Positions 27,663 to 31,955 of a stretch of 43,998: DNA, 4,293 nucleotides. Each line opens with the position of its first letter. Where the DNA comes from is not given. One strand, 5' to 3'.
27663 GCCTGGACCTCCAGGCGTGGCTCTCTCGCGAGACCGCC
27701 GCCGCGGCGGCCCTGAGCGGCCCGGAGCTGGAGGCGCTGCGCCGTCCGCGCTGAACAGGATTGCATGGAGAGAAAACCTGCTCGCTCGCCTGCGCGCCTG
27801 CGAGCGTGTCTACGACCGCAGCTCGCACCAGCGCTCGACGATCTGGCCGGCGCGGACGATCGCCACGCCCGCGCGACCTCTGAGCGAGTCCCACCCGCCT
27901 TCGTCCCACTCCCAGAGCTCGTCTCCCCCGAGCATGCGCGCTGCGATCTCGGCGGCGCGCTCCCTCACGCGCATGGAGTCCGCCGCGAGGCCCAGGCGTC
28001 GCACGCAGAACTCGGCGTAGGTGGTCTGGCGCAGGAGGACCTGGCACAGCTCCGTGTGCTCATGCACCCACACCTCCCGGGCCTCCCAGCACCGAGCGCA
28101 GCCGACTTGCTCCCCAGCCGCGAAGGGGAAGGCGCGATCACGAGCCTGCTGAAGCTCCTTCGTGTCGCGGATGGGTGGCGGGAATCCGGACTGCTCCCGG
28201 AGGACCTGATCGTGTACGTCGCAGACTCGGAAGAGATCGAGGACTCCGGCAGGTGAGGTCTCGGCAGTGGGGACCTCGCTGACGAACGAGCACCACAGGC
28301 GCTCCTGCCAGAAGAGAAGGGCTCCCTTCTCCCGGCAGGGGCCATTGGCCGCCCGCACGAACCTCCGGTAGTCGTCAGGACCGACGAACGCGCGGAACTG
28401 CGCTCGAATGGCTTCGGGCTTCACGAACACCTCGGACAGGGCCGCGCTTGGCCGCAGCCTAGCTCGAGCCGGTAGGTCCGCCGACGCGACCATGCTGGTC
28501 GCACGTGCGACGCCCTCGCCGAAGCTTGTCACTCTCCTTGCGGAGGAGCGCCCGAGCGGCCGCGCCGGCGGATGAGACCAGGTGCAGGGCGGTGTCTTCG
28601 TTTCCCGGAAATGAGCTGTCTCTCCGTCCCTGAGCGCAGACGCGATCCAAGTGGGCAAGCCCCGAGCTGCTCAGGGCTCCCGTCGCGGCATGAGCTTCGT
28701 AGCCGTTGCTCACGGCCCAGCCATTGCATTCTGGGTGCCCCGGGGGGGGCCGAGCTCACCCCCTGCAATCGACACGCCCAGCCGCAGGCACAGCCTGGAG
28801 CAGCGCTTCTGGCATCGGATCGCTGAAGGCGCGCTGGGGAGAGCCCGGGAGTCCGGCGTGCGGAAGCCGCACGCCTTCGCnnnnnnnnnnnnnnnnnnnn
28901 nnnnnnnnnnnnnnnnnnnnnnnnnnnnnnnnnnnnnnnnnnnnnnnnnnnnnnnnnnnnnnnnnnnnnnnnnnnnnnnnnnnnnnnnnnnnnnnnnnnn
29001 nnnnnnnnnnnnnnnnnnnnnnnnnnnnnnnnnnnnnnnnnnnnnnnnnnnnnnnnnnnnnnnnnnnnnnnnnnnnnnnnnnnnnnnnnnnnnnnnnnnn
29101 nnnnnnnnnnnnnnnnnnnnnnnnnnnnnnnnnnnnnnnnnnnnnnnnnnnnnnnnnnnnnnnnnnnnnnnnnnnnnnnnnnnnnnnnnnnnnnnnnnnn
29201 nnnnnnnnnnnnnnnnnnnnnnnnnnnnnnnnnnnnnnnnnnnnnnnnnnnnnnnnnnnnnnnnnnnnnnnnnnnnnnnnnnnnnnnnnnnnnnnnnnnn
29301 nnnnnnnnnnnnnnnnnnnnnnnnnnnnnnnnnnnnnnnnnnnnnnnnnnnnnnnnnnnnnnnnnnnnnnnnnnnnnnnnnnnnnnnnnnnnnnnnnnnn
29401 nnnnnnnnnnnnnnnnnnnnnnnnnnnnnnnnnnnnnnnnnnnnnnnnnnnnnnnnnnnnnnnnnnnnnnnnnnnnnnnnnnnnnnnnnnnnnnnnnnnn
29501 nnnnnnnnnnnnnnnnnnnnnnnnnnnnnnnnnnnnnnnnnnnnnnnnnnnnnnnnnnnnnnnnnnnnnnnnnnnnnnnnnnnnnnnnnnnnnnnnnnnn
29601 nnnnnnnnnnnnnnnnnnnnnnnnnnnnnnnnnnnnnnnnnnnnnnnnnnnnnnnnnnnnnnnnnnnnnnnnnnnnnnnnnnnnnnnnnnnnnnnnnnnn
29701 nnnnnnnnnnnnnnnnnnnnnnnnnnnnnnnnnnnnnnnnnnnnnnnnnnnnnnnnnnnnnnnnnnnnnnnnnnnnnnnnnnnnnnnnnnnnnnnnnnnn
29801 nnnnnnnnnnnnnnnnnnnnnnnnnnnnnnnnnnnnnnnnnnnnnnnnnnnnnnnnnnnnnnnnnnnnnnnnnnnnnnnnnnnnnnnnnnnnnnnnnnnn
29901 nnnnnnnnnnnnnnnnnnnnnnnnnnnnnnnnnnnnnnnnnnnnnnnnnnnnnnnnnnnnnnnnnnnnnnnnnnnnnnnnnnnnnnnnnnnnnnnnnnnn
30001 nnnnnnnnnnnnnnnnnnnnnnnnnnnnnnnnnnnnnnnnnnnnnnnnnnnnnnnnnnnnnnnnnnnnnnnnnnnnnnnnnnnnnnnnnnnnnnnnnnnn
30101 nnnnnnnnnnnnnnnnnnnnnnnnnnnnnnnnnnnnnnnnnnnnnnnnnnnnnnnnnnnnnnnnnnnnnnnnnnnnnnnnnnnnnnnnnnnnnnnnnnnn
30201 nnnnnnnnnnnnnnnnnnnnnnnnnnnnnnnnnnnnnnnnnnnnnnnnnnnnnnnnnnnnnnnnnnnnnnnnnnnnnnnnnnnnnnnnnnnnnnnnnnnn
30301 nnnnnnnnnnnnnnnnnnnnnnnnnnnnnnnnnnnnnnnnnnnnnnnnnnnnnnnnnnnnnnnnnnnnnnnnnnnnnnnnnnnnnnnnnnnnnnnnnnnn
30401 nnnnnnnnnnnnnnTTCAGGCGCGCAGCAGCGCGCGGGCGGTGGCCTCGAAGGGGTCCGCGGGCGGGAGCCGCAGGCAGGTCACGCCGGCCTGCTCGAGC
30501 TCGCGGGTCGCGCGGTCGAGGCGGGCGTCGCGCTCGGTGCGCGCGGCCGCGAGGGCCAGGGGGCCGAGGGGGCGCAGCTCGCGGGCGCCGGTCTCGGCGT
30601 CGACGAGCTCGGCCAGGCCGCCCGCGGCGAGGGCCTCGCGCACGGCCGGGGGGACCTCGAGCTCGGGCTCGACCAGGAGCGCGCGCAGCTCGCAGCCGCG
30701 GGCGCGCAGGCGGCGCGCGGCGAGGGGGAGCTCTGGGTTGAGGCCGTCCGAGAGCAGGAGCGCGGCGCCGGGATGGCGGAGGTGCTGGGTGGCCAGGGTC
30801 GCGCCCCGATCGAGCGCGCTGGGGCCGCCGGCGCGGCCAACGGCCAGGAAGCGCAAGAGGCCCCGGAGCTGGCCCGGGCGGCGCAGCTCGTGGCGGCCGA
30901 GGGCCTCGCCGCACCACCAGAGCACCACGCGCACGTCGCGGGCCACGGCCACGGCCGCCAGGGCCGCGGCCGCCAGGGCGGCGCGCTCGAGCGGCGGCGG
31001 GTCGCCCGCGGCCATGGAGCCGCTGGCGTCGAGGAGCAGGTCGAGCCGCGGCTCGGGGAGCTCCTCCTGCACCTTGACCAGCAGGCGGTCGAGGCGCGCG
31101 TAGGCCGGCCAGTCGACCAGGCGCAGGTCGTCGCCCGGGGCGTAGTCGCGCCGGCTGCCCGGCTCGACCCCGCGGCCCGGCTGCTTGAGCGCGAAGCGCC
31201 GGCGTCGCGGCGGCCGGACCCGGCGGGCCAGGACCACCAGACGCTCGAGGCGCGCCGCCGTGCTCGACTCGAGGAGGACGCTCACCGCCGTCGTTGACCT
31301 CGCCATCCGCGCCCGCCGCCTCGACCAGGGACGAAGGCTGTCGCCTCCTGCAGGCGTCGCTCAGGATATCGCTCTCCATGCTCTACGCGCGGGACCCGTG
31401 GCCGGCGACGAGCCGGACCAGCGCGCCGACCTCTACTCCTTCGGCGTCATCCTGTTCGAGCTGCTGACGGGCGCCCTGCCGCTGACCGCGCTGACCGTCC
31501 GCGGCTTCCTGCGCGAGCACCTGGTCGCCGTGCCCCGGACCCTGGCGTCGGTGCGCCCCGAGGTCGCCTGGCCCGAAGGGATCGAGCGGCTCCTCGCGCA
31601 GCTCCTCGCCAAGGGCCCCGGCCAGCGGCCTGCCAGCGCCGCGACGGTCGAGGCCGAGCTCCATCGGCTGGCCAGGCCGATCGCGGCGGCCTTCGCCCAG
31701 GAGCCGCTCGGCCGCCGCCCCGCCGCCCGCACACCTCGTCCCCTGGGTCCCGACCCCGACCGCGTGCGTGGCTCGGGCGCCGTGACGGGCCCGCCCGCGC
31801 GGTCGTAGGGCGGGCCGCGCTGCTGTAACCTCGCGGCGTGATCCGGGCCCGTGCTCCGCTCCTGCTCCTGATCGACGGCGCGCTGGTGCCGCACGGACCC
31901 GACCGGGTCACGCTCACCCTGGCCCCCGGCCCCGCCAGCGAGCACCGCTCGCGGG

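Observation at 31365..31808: Orphan C-terminal fragment of a Ser/Thr kinase next to the lower-GC patch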

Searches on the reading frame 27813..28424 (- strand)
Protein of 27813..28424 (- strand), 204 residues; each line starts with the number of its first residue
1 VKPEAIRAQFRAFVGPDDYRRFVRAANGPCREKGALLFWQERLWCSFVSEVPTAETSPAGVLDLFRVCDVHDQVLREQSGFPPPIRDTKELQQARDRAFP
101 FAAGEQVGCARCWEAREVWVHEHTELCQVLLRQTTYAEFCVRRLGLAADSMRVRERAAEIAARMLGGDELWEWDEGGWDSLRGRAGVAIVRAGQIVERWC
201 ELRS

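Call 32: search_protein_families(library=pfam, proteins=[window:27813-28424:-], max_evalue=0.1)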
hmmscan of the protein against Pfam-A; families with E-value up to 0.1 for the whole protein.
window:27813-28424:- (204 aa): 1 family
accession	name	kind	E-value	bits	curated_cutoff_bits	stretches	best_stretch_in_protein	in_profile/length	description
PF21905.1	Zf-Nsp1alpha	-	0.054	13.5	27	0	101-118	8-25/42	Nsp1alpha N-terminal zinc finger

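Call 51: search_protein_families(library=ncbifam, proteins=[window:27813-28424:-], max_evalue=0.01)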
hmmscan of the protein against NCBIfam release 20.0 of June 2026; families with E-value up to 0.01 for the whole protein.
window:27813-28424:- (204 aa): 0 families

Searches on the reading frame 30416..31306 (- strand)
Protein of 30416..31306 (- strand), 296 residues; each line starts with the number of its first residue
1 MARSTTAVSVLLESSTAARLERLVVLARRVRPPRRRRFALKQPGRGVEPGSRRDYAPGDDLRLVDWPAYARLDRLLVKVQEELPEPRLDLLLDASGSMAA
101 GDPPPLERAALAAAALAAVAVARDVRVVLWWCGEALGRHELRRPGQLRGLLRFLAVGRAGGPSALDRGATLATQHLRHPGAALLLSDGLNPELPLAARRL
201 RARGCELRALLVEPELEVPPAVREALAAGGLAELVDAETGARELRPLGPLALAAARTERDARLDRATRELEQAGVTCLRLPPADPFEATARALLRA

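Call 3: search_protein_families(library=pfam, proteins=[window:30416-31306:-], max_evalue=0.1)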
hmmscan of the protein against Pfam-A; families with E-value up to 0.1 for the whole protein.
window:30416-31306:- (296 aa): 2 families
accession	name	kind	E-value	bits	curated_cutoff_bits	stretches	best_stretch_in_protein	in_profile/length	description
PF01882.25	DUF58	-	1.7e-15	57.2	23.4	1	52-241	2-191/216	Protein of unknown function DUF58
PF13519.12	VWA_2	-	0.019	16.1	27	1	90-188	3-106/107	von Willebrand factor type A domain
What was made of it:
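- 30416..31306 (-): Intact DUF58 gene: 296 aa from ATG 31306, or 289 aa from GTG 31285 in the NCBI call. It is transcribed away from the remnant and occupies the DNA where the kinase 5' part would have been. Pfam PF01882, 57.2 bits, profile 2-191 of 216 (call 3).
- Checked: The upstream DNA is an intact, oppositely oriented DUF58 gene, 30416-31306 (-), Pfam 57 bits (call 3).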

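Call 51: search_protein_families(library=ncbifam, proteins=[window:30416-31306:-], max_evalue=0.01)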
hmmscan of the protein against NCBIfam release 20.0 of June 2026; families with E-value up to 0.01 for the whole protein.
window:30416-31306:- (296 aa): 0 families

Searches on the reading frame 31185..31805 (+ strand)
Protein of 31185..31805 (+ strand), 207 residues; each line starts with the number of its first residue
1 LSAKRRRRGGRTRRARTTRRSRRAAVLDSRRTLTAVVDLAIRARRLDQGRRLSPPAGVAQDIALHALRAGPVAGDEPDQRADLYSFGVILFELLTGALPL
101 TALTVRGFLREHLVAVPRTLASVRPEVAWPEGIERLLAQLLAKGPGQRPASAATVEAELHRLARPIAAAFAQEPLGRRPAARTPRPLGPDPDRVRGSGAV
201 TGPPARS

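Call 3: search_protein_families(library=pfam, proteins=[window:31185-31805:+], max_evalue=0.1)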
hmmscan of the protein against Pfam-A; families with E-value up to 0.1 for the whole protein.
window:31185-31805:+ (207 aa): 2 families
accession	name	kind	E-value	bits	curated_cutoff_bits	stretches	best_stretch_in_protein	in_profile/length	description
PF00069.31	Pkinase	-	8.7e-05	22.5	31.7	1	78-154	175-257/263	Protein kinase domain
PF07714.23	PK_Tyr_Ser-Thr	-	0.001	18.9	23.1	1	79-152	183-252/258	Protein tyrosine and serine/threonine kinase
